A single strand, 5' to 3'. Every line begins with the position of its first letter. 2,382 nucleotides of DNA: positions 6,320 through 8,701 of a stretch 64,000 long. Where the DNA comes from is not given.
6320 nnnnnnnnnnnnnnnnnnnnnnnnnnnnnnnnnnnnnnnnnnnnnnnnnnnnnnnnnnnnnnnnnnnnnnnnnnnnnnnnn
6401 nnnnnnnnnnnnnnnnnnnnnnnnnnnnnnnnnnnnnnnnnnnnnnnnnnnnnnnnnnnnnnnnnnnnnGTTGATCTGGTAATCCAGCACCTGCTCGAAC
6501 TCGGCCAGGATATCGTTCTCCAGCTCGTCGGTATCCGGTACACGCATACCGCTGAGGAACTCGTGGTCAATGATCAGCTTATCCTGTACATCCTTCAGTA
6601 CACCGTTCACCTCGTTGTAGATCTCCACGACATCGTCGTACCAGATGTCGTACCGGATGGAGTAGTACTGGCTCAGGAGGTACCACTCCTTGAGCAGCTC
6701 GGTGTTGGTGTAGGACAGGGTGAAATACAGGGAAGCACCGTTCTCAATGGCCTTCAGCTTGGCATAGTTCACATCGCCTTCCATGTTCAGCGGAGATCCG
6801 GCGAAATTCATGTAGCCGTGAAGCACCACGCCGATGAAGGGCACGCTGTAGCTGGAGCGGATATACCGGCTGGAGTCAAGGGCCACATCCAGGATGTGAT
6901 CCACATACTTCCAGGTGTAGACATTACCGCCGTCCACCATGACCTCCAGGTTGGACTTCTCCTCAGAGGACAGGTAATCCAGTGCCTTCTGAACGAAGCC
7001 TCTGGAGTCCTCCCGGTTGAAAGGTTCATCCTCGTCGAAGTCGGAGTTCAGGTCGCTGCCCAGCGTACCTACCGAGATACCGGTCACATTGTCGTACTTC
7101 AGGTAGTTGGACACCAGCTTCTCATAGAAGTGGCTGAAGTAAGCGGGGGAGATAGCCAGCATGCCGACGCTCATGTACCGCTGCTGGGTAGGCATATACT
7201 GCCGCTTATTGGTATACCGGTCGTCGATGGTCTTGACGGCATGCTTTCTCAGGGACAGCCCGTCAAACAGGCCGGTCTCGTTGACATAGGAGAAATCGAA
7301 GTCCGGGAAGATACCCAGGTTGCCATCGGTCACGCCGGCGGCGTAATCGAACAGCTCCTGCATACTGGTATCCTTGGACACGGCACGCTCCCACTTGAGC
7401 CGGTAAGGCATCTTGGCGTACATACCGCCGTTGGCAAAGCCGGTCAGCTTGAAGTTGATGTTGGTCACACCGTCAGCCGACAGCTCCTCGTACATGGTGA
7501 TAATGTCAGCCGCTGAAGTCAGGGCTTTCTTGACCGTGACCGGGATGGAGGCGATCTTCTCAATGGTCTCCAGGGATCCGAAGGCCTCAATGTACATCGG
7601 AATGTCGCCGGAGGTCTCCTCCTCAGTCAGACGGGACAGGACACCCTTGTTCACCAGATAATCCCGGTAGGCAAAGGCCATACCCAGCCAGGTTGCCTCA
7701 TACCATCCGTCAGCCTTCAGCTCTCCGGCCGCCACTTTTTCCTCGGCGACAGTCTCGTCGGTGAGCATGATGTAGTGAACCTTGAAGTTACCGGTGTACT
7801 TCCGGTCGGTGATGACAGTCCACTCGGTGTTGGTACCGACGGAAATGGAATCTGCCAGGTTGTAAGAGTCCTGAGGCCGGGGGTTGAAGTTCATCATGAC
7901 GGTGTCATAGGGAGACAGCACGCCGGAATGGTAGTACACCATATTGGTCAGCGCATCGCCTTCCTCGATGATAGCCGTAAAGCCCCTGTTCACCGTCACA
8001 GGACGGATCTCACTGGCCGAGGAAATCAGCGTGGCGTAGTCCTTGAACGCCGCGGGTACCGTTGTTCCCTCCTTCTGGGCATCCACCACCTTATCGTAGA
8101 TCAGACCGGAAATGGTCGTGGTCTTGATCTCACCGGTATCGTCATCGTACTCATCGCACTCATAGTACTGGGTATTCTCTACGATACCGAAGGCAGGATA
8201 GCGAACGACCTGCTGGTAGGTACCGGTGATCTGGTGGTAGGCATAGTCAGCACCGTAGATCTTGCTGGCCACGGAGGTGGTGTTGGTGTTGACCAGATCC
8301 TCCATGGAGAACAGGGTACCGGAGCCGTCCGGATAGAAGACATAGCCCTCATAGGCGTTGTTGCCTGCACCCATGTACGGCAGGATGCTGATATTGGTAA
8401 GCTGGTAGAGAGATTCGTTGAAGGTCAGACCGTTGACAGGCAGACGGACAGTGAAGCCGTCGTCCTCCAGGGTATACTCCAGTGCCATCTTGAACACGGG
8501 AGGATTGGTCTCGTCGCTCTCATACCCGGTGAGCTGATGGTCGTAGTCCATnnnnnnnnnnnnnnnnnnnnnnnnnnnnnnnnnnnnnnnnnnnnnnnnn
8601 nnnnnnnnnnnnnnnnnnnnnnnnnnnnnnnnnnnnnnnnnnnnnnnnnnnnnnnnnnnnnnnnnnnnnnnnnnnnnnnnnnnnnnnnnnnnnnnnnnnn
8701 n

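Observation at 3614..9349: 1911-aa secreted protein occupying the SBP position of the second transporter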

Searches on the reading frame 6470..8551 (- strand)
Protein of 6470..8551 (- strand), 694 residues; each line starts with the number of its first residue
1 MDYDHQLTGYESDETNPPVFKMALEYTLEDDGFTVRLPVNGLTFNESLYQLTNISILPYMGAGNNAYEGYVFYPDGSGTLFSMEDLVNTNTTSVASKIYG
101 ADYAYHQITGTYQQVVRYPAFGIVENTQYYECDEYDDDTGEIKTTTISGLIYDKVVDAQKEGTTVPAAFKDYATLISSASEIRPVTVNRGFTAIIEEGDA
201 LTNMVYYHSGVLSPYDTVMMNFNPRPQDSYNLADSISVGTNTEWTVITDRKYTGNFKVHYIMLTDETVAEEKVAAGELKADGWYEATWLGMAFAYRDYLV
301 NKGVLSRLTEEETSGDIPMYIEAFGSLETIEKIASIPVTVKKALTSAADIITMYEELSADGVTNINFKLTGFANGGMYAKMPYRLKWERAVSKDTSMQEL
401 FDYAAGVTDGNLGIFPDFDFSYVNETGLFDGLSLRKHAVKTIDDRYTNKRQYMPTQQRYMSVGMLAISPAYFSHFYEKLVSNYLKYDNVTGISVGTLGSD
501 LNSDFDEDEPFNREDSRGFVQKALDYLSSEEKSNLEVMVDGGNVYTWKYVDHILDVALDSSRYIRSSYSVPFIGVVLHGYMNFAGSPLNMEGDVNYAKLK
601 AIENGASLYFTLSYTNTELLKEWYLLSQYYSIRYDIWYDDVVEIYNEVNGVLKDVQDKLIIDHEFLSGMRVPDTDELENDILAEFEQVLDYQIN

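Call 54: search_dna_similar(query=window:6470-8551:-, collection=plasmids, mode=protein, max_evalue=0.001, max_rows=20)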
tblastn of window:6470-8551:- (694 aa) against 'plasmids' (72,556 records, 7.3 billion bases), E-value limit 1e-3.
Records with a match: 2; places in all: 2; records where one place covers at least 80% of the query: 1.
Best place of each record, by identity: <60% 2.
By first word of the organism name: Butyrivibrio 1; Paenibacillus 1.
By predicted mobility (MOB-suite, as given by PLSDB): non-mobilizable 2.
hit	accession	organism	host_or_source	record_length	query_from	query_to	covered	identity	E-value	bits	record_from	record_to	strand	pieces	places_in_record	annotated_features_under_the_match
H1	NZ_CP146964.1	Butyrivibrio fibrisolvens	Bovinae,Bovine rumen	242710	13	667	88%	27.7%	7e-36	220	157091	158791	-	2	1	DUF5696 domain-containing protein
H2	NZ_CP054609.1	Paenibacillus cellulosilyticus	cell culture,soil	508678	188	667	69%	23.7%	6e-15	87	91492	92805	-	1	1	DUF5696 domain-containing protein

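Call 55: get_annotated_region(hit=H1, flank=10000)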
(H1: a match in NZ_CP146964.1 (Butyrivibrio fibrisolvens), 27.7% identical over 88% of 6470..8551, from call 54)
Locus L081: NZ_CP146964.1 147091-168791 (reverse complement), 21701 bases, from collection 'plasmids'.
description: Butyrivibrio fibrisolvens strain D1 plasmid pNP243, complete sequence
organism: Butyrivibrio fibrisolvens (NCBI taxid 831)
taxonomy: Bacteria; Bacillota; Clostridia; Lachnospirales; Lachnospiraceae; Butyrivibrio; Butyrivibrio fibrisolvens
host: -; source: Bovinae,Bovine rumen; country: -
typing (MOB-suite, as given by PLSDB): non-mobilizable
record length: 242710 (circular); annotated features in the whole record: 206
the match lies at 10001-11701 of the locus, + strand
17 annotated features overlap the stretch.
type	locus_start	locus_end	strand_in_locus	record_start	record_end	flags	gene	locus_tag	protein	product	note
CDS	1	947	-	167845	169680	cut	-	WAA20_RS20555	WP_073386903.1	histidine kinase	GO:0000160 - phosphorelay signal transduction system [Evidence IEA]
CDS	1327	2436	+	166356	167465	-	-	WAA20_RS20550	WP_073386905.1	glycoside hydrolase family 43 protein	-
CDS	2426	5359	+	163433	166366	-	-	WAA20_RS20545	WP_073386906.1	extracellular solute-binding protein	-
CDS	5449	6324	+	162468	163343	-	-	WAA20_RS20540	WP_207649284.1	sugar ABC transporter permease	-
CDS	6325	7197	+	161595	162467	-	-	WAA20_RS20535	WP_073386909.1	carbohydrate ABC transporter permease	GO:0008643 - carbohydrate transport [Evidence IEA]; GO:0055085 - transmembrane transport [Evidence IEA]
CDS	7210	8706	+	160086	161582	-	-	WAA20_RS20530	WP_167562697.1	NHL repeat-containing protein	-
CDS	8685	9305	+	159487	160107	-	-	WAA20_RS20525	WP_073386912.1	YIP1 family protein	-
CDS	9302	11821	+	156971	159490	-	-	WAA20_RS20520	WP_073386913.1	DUF5696 domain-containing protein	-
CDS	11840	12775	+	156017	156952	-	-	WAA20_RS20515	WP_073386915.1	sugar ABC transporter permease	-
CDS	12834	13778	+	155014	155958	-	-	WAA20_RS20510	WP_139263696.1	carbohydrate ABC transporter permease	GO:0008643 - carbohydrate transport [Evidence IEA]; GO:0055085 - transmembrane transport [Evidence IEA]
CDS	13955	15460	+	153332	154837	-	-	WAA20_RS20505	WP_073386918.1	extracellular solute-binding protein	-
CDS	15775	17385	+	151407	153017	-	-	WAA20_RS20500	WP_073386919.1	extracellular solute-binding protein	-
CDS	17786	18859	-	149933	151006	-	-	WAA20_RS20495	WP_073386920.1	J domain-containing protein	-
CDS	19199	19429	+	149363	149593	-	-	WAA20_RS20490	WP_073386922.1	hypothetical protein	-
CDS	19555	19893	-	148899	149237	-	-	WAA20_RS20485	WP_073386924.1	hypothetical protein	-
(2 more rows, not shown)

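Call 56: get_annotated_region(hit=H2, flank=10000)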
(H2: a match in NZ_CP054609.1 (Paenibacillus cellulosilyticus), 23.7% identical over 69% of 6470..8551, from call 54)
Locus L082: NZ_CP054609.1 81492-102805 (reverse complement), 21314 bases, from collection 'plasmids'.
description: Paenibacillus cellulosilyticus strain KACC 14175 plasmid unnamed1, complete sequence
organism: Paenibacillus cellulosilyticus (NCBI taxid 375489)
taxonomy: Bacteria; Bacillota; Bacilli; Bacillales; Paenibacillaceae; Paenibacillus; Paenibacillus cellulosilyticus
host: -; source: cell culture,soil; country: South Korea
typing (MOB-suite, as given by PLSDB): non-mobilizable
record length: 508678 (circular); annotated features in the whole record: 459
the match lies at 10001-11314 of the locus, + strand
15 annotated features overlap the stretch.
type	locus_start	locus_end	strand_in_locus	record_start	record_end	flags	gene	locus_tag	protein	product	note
CDS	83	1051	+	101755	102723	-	-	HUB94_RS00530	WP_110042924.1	aldo/keto reductase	-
CDS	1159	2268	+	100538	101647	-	ugpC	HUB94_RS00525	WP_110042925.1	sn-glycerol-3-phosphate ABC transporter ATP-binding protein UgpC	-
CDS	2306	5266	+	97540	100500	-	-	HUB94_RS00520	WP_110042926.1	extracellular solute-binding protein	-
CDS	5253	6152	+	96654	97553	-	-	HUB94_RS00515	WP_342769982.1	sugar ABC transporter permease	-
CDS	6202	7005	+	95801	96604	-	-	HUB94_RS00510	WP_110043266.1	carbohydrate ABC transporter permease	GO:0008643 - carbohydrate transport [Evidence IEA]; GO:0055085 - transmembrane transport [Evidence IEA]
CDS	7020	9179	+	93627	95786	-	-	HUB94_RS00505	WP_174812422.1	YIP1 family protein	-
CDS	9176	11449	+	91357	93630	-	-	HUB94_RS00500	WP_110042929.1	DUF5696 domain-containing protein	-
CDS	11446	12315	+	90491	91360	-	-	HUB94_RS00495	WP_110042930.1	sugar ABC transporter permease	-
CDS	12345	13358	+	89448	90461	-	-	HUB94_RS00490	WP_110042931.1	carbohydrate ABC transporter permease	GO:0008643 - carbohydrate transport [Evidence IEA]; GO:0055085 - transmembrane transport [Evidence IEA]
CDS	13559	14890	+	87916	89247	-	-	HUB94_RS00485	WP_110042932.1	LLM class flavin-dependent oxidoreductase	-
CDS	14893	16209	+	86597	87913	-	-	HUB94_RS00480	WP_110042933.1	LLM class flavin-dependent oxidoreductase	-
CDS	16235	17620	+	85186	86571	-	-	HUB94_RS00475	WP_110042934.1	extracellular solute-binding protein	-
CDS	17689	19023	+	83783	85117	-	-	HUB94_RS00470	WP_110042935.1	LLM class flavin-dependent oxidoreductase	-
CDS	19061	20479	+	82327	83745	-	-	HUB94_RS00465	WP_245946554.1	extracellular solute-binding protein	-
CDS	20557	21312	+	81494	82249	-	-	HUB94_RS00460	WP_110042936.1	NADPH-dependent oxidoreductase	-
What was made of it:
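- It is plasmid-borne in Butyrivibrio and in P. cellulosilyticus (calls 55, 56), which is unusual for an essential envelope function.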

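Call 67: find_homologous_proteins(query=L081:9302-11821:+, max_evalue=1e-10)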
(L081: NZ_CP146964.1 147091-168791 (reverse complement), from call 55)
Query L081:9302-11821:+ (839 aa): 324 proteins with E <= 1e-10 among 8000 candidates; the best 120 are listed.
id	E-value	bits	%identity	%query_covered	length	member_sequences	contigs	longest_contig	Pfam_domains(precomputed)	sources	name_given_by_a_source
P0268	0.0e+0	1717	91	99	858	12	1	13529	PF18952.7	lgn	-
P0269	0.0e+0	1483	78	100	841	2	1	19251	PF18952.7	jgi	-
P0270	0.0e+0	1415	74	99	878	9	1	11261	PF18952.7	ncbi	-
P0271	0.0e+0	1169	61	100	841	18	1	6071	PF18952.7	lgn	-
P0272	7.9e-292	989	54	98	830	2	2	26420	PF18952.7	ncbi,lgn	-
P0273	4.2e-281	953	53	99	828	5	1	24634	PF18952.7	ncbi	-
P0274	8.4e-272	922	51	98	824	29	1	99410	PF18952.7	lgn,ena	-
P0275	1.1e-271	922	52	98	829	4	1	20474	PF18952.7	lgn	-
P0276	1.9e-266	905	51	98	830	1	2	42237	PF18952.7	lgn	-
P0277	3.1e-264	897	51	98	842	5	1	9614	PF18952.7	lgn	-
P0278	2.6e-262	891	52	95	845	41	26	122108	PF18952.7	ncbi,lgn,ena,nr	nr:DUF5696 domain-containing protein [uncultured Acetatifactor sp.]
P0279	5.0e-257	874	50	97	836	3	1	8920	PF18952.7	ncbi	-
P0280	4.1e-255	867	49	100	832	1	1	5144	PF18952.7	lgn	-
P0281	3.3e-254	864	49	99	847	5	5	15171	PF18952.7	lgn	-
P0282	2.1e-253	862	49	99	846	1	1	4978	PF18952.7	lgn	-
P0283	5.8e-250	850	49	97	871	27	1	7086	PF18952.7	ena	-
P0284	3.1e-249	848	50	97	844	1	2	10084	PF18952.7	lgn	-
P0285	4.7e-249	847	49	99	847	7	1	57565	PF18952.7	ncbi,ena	-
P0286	1.1e-248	846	50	98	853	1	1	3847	PF18952.7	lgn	-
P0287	1.3e-246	839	50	95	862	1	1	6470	PF18952.7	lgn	-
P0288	4.7e-246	837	50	99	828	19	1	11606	PF18952.7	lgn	-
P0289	1.0e-244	833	50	94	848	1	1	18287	PF18952.7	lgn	-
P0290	4.3e-243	827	48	99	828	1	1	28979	PF18952.7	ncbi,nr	ncbi:MAG: DUF5696 domain-containing protein [Firmicutes bacterium]|nr:DUF5696 domain-containing prot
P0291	4.7e-242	824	48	100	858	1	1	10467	PF18952.7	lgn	-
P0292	1.6e-241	822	48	99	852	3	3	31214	PF18952.7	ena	-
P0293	2.0e-241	822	49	95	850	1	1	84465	PF18952.7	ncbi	-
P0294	1.5e-240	819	47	98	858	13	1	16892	PF18952.7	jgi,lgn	jgi:hypothetical protein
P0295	1.8e-240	819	49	94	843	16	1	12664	PF18952.7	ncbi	-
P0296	2.1e-240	819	48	97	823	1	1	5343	PF18952.7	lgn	-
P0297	5.2e-240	817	48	99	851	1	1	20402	PF18952.7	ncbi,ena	-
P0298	8.3e-240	817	49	94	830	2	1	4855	PF18952.7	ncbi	-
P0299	7.1e-239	814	48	99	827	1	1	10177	PF18952.7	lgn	-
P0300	4.4e-238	811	47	95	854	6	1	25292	PF18952.7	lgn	-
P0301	5.7e-238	811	48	95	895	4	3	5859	PF18952.7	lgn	-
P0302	7.4e-238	810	49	94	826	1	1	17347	PF18952.7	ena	-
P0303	1.2e-236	806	46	98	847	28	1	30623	PF18952.7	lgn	-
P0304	1.6e-236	806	48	95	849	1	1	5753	PF18952.7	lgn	-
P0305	5.4e-236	804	47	94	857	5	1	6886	PF18952.7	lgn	-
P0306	8.4e-236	803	48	98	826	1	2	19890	PF18952.7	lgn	-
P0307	5.9e-234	797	47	95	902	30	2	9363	PF18952.7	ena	-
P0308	6.5e-234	797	47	94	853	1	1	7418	PF18952.7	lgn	-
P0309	1.2e-233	796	48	96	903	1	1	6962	PF18952.7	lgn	-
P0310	1.8e-233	796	45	99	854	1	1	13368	PF18952.7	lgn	-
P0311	1.9e-233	796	46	99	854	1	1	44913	PF18952.7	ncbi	ncbi:MAG: DUF5696 domain-containing protein [Roseburia sp.]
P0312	2.2e-233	795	46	100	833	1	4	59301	PF18952.7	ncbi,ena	-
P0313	2.2e-233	795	46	98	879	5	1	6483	PF18952.7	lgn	-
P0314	4.2e-233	794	47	96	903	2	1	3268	PF18952.7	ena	-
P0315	1.2e-232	793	46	99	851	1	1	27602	PF18952.7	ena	-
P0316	1.4e-232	793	46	99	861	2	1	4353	PF18952.7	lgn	-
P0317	1.6e-232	792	47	98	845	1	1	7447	PF18952.7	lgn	-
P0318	2.2e-232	792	46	99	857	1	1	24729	PF18952.7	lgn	-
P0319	3.0e-232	792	45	99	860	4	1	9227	PF18952.7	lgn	-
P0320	3.2e-231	788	47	94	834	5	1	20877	PF18952.7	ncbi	-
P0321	1.1e-230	786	46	96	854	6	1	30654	PF18952.7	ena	-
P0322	1.4e-230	786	47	98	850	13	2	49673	PF18952.7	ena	-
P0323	2.6e-230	785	51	86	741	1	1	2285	PF18952.7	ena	-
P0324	1.3e-229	783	47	96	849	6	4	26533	PF18952.7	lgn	-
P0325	1.9e-228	779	44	98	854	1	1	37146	PF18952.7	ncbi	-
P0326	3.2e-227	775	44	98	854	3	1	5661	PF18952.7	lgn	-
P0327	4.9e-226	771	44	98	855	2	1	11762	PF18952.7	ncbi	-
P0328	1.4e-225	770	47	98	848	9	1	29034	PF18952.7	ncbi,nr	ncbi:MAG: hypothetical protein IKS11_06060 [Lachnospiraceae bacterium]|nr:hypothetical protein [Lach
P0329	2.2e-225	769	44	98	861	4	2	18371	PF18952.7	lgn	-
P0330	5.6e-225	768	46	99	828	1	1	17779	PF18952.7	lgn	-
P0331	2.0e-224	766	46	95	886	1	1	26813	PF18952.7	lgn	-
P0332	2.5e-223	762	46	95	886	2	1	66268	PF18952.7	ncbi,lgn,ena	-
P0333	2.0e-220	753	44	99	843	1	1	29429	PF18952.7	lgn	-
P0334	2.1e-219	749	44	98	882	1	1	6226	PF18952.7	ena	-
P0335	4.9e-218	745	46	94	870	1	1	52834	PF18952.7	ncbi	-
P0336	6.5e-217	741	44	99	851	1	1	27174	PF18952.7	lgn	-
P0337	1.9e-216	739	44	95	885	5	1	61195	PF18952.7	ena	-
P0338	3.3e-216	739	45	94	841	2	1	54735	PF18952.7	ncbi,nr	ncbi:MAG: hypothetical protein K6G60_05720 [Lachnospiraceae bacterium]|nr:hypothetical protein [Lach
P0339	4.4e-214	732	42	99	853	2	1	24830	PF18952.7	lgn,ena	-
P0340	2.4e-211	722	42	94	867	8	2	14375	PF18952.7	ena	-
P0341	6.2e-210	718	45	94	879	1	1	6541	PF18952.7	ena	-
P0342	1.6e-208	713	45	95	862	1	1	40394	PF18952.7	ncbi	-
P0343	2.7e-207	709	42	99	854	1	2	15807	PF18952.7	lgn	-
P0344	5.7e-204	698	43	94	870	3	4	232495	PF18952.7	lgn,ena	-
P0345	2.1e-203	696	41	98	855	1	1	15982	PF18952.7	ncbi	-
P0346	9.3e-203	694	41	98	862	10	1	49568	PF18952.7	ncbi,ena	-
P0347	1.0e-202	694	44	94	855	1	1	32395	PF18952.7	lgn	-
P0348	3.8e-202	692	43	94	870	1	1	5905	PF18952.7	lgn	-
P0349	1.6e-201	690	41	94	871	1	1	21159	PF18952.7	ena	-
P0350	5.3e-201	688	42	99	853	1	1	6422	PF18952.7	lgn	-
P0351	5.8e-198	678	42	94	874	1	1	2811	PF18952.7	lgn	-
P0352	1.3e-197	677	41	99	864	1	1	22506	PF18952.7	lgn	-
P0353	1.4e-197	677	41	99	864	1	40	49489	PF18952.7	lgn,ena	-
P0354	1.6e-197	677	41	99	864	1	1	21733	PF18952.7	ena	-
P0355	2.3e-197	676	41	99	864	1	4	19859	PF18952.7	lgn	-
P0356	2.4e-197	676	42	95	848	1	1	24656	PF18952.7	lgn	-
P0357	2.6e-197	676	42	95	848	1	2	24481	PF18952.7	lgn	-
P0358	2.9e-197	676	42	95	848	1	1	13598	PF18952.7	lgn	-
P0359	5.5e-197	675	42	95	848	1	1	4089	PF18952.7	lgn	-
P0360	1.4e-195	670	42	95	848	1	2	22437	PF18952.7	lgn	-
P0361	3.6e-195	669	40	98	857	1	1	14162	PF18952.7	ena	-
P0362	1.0e-192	661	41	97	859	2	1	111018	PF18952.7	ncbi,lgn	-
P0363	4.2e-192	659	40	98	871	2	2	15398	PF18952.7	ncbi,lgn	-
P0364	1.2e-191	657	40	98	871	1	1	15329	PF18952.7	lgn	-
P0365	1.5e-191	657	40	98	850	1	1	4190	PF18952.7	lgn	-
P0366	5.9e-157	543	36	98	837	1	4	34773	PF18952.7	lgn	-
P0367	8.2e-147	509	36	95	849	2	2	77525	PF18952.7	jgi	jgi:hypothetical protein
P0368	5.0e-146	506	35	94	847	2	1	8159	PF18952.7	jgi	-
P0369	4.3e-143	497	36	94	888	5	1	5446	PF18952.7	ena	-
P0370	8.9e-142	492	35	97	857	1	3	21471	PF18952.7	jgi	jgi:hypothetical protein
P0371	3.1e-140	487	35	94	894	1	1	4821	PF18952.7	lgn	-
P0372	9.1e-140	486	35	94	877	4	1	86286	PF18952.7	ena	-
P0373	1.5e-139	485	34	94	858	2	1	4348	PF18952.7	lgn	-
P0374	6.9e-139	483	34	96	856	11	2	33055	PF18952.7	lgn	-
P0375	3.1e-137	477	35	96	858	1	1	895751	PF18952.7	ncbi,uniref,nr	ncbi:DUF5696 domain-containing protein [Paenibacillus alkalitolerans]|uniref:DUF5696 domain-containi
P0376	3.6e-137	477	34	94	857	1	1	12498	PF18952.7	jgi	jgi:hypothetical protein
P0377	3.8e-137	477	34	94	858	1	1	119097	PF18952.7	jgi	jgi:hypothetical protein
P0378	1.0e-136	476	36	94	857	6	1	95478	PF18952.7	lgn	-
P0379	6.1e-136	473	33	97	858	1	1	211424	PF18952.7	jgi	jgi:hypothetical protein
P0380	5.8e-135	470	34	98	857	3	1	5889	PF18952.7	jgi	jgi:hypothetical protein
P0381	1.8e-134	468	35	95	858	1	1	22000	PF18952.7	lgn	-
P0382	2.0e-134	468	34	98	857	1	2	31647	PF18952.7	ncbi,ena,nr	ncbi:MAG TPA: hypothetical protein IAA29_17390 [Candidatus Paenibacillus intestinavium]|nr:hypotheti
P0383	2.2e-134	468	35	94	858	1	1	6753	PF18952.7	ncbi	ncbi:MAG TPA: DUF5696 domain-containing protein [Bacilli bacterium]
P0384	3.1e-134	467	34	95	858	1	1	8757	PF18952.7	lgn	-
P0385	4.1e-134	467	34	96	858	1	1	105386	PF18952.7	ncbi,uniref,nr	ncbi:DUF5696 domain-containing protein [Cohnella nanjingensis]|uniref:Uncharacterized protein n=1 Ta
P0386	1.0e-133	466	34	94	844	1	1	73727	PF18952.7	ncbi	-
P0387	2.0e-133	465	33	98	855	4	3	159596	PF18952.7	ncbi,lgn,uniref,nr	ncbi:hypothetical protein SAMN05216378_5796 [Paenibacillus catalpae]|uniref:Uncharacterized protein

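Call 68: find_encoding_contigs(protein=P0375, flank=10000, max_places=1)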
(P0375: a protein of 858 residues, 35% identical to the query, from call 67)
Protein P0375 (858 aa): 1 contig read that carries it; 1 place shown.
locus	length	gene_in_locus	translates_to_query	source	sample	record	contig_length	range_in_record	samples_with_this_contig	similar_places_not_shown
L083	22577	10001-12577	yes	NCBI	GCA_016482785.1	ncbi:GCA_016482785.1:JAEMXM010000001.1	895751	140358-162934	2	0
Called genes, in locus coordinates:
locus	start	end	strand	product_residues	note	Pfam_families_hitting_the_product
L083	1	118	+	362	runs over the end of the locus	PF00356:LacI, PF00532:Peripla_BP_1, PF13377:Peripla_BP_3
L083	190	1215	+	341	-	PF00356:LacI, PF13377:Peripla_BP_3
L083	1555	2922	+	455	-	PF01547:SBP_bac_1, PF13416:SBP_bac_8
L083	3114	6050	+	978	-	PF01547:SBP_bac_1, PF13416:SBP_bac_8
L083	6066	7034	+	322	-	PF00528:BPD_transp_1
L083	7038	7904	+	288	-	PF00528:BPD_transp_1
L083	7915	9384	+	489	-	PF01436:NHL (weak)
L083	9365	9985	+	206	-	PF04893:Yip1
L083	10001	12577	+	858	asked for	PF18952:DUF5696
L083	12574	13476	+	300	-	PF00528:BPD_transp_1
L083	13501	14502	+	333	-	PF00528:BPD_transp_1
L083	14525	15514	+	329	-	PF22612:GH113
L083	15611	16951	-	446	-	-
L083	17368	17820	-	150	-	-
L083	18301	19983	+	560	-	PF02837:Glyco_hydro_2_N (weak), PF22666:Glyco_hydro_2_N2 (weak), PF00703:Glyco_hydro_2 (weak), PF02836:Glyco_hydro_2_C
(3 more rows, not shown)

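Call 69: find_encoding_contigs(protein=P0344, flank=10000, max_places=1)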
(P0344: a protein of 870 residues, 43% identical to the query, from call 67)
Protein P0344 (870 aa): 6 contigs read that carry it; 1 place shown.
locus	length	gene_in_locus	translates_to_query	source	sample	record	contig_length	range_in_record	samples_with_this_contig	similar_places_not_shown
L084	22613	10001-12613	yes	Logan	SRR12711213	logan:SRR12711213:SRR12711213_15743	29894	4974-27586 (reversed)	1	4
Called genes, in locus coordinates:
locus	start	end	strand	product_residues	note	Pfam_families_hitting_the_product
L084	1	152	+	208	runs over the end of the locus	PF00440:TetR_N, PF14278:TetR_C_8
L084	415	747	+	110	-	-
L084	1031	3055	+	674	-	PF04616:Glyco_hydro_43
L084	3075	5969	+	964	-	PF25275:Golvesin_C (faint), PF01547:SBP_bac_1, PF13416:SBP_bac_8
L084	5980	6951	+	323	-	PF00528:BPD_transp_1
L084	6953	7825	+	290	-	PF11040:DGF-1_C (faint), PF00528:BPD_transp_1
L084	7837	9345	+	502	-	PF08450:SGL (weak), PF01436:NHL (weak), PF06739:SBBP (faint)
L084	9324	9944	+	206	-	PF04893:Yip1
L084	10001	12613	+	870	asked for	PF18952:DUF5696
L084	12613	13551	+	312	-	PF00528:BPD_transp_1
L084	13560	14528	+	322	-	PF00528:BPD_transp_1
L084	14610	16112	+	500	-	PF01547:SBP_bac_1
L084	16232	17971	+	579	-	PF01301:Glyco_hydro_35, PF02449:Glyco_hydro_42, PF21317:BetaGal_ABD_1, PF21467:BetaGal_gal-bd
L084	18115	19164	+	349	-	PF00356:LacI, PF00532:Peripla_BP_1, PF13407:Peripla_BP_4, PF13377:Peripla_BP_3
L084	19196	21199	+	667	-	PF02449:Glyco_hydro_42, PF08532:Glyco_hydro_42M, PF08533:Glyco_hydro_42C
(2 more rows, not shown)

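Call 71: search_protein_families(library=pfam, proteins=[L081:2426-5359:+, L081:7210-8706:+, L081:8685-9305:+], max_evalue=0.01)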
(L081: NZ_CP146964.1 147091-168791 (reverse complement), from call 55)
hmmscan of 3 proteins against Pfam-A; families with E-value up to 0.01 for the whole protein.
L081:2426-5359:+ (977 aa): 2 families
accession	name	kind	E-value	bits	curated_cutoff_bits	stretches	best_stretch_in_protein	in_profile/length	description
PF01547.30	SBP_bac_1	-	2.4e-21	77.5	26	1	602-872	23-306/307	Bacterial extracellular solute-binding protein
PF13416.11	SBP_bac_8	-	1.6e-19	71.2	27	1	617-877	30-254/279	Bacterial extracellular solute-binding protein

L081:7210-8706:+ (498 aa): 3 families
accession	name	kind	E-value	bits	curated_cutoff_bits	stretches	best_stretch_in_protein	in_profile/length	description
PF01436.27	NHL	-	2e-13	50.1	20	1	116-141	1-26/28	NHL repeat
PF08450.18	SGL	-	4e-09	36.9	26.3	1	80-162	145-228/246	SMP-30/Gluconolactonase/LRE-like region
PF17170.10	DUF5128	-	8.1e-08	32.3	22.9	1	310-379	53-122/321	6-bladed beta-propeller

L081:8685-9305:+ (206 aa): 1 family
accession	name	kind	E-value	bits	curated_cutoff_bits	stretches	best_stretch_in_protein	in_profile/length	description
PF04893.22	Yip1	-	3.1e-13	50.4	28.6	1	11-180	1-170/173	Yip1 domain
